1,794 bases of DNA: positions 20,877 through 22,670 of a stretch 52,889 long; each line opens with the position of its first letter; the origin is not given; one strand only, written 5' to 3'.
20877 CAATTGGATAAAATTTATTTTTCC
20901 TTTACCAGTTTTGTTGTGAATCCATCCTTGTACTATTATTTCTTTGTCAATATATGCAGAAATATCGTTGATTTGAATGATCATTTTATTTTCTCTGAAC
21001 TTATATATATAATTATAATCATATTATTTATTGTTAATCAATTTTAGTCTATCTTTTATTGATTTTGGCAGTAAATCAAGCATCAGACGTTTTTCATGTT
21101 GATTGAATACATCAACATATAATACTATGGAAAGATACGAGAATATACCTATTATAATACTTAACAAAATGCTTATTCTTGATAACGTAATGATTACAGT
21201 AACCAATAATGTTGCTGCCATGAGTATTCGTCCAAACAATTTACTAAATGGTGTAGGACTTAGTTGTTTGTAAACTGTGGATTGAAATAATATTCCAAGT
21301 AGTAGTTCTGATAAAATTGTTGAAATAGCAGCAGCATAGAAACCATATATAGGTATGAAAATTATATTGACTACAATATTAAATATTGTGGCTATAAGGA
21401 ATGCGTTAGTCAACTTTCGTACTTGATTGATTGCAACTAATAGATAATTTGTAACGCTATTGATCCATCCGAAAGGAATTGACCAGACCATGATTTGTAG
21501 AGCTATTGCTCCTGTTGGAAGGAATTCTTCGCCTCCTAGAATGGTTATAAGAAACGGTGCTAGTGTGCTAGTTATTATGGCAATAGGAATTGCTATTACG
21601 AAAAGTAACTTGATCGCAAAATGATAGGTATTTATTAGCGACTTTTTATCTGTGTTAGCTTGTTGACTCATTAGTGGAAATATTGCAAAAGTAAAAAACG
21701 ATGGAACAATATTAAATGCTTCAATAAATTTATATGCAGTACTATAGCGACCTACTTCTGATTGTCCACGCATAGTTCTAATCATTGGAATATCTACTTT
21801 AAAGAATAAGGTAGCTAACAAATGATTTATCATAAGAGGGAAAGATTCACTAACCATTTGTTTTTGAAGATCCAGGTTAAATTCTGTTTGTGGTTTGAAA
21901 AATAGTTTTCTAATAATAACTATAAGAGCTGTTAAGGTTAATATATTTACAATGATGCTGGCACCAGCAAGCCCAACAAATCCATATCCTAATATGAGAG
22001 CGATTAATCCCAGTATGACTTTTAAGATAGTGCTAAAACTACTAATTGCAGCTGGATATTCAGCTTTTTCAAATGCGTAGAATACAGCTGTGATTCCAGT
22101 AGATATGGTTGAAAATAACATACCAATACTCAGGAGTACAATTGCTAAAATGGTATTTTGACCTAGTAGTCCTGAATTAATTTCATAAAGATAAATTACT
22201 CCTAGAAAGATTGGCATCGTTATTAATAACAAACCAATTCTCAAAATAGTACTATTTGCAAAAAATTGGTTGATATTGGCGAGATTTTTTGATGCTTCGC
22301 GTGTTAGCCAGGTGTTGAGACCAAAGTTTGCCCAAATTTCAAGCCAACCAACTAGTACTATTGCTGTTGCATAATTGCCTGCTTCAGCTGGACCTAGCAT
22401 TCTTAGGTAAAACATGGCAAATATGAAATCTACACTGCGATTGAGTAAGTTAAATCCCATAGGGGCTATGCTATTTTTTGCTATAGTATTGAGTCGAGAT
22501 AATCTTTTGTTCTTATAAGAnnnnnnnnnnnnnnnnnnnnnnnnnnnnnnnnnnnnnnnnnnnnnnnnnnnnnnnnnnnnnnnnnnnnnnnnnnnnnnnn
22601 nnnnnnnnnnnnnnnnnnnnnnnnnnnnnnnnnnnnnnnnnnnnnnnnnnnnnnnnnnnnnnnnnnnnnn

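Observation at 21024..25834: Three-component extracytoplasmic glycosylation pathway compressed into two genes: GT2 synthase plus a YfhO::MOP-flippase fusion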

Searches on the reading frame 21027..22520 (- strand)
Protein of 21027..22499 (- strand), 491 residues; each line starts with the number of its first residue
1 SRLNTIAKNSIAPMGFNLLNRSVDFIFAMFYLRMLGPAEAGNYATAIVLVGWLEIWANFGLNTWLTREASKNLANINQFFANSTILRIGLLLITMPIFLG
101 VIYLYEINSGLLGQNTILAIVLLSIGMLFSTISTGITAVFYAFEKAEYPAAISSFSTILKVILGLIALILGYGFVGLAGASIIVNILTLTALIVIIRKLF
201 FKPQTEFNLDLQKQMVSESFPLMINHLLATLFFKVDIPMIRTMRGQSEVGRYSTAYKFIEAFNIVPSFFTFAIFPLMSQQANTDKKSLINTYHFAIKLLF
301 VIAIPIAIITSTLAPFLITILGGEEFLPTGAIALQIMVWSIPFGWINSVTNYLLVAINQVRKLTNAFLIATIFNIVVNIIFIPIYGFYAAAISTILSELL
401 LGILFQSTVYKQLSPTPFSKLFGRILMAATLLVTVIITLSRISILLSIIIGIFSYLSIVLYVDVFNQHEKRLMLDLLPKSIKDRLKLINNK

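Call 27: search_solved_structures(query=window:21027-22499:-, max_evalue=1)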
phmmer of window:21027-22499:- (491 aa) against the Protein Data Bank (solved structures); distinct sequences matched with E-value up to 1: 0.

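Call 69: predict_structure(alignment_id=A2)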
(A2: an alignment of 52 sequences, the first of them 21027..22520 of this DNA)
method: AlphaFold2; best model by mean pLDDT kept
length: 498 residues; sequences in the alignment: 52
mean_pLDDT: 90.9   pTM: 0.87
mean pLDDT of the five models: 90.9, 90.9, 89.6, 89.2, 88.7
residues with pLDDT >= 90: 378; 70-90: 102; 50-70: 11; < 50: 7
segments of 3 or more residues with pLDDT < 50: 1-7
pLDDT, mean of each block of 10 residues (from residue 1): 44 67 86 93 95 94 87 86 94 94 94 92 94 92 89 88 93 93 93 96 92 93 90 90 94 95 92 81 84 94 95 97 96 96 96 94 92 96 97 94 96 97 95 97 97 97 95 89 78 79
secondary structure, 60 per line:
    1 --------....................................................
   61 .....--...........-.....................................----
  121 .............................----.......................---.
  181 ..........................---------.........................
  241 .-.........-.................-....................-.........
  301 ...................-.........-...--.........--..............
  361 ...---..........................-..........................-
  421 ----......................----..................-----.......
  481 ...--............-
elements in order: H9-65 H68-78 H80-116 H121-149 H154-176 H180-206 H216-241 H243-251 H253-269 H271-290 H292-319 H321-329 H336-344 H347-363 H367-392 H394-419 H425-446 H451-468 H474-483 H486-497

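Call 71: fold_search(model_id=the predicted structure, library=pdb)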
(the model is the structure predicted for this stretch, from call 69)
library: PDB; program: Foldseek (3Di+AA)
matches with E <= 10: 302; with E <= 0.001: 59
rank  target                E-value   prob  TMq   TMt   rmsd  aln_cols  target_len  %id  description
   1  9g9n_A                1.9e-09  1.00  0.70  0.84   3.3       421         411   16  Lipid III flippase WzxE with NB10 and NB7 nanobodies in inward-facing conformation - crystal 1 (released 2025-01-22)
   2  7wag                  3.1e-09  1.00  0.78  0.75   4.5       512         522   14  Crystal structure of MurJ squeezed form (released 2022-06-01)
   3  7waw                  3.4e-09  1.00  0.78  0.79   3.8       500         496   16  MurJ inward closed form (released 2022-06-01)
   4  7wax                  4.3e-09  1.00  0.80  0.78   3.8       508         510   16  MurJ inward occluded form (released 2022-06-01)
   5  9g9p_A                5.4e-09  1.00  0.69  0.83   3.3       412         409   16  Lipid III flippase WzxE with NB10 and NB7 nanobodies in inward-facing conformation - crystal 2 (released 2025-01-22)
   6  5t77                  7.4e-09  1.00  0.71  0.75   5.0       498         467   17  Crystal structure of the MOP flippase MurJ (released 2016-12-28)
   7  6nc6_B                1.0e-08  1.00  0.74  0.79   4.4       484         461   17  Lipid II flippase MurJ, inward closed conformation (released 2019-04-17)
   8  6nc6_A                1.1e-08  1.00  0.76  0.81   3.8       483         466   17  Lipid II flippase MurJ, inward closed conformation (released 2019-04-17)
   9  9ukv_A                1.2e-08  1.00  0.70  0.68   5.4       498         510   14  JM Complex - E. coli MurJ, Levivirus M lysis protein LysM (SglM) (released 2025-09-10)
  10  6nc8                  2.8e-08  1.00  0.74  0.79   3.9       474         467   17  Lipid II flippase MurJ, inward occluded conformation (released 2019-04-17)
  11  9nu5_A                3.1e-08  1.00  0.66  0.66   6.0       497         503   15  Structure of MurJ in complex with single gene lysis protein from phage PP7 (released 2026-02-11)
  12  6cc4                  3.3e-08  1.00  0.74  0.61   4.1       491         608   15  Structure of MurJ from Escherichia coli (released 2018-06-27)
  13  9nu4_A                4.2e-08  1.00  0.67  0.57   5.9       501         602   13  Structure of MurJ in complex with single gene lysis protein from phage M (released 2026-02-11)
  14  6nc9                  4.7e-08  1.00  0.64  0.67   6.3       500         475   18  Lipid II flippase MurJ, outward-facing conformation (released 2019-04-17)
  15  9nu8_A                5.6e-08  1.00  0.66  0.65   5.9       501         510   16  Structure of MurJ in complex with single gene lysis protein from phage Changjiang3 (released 2026-02-11)
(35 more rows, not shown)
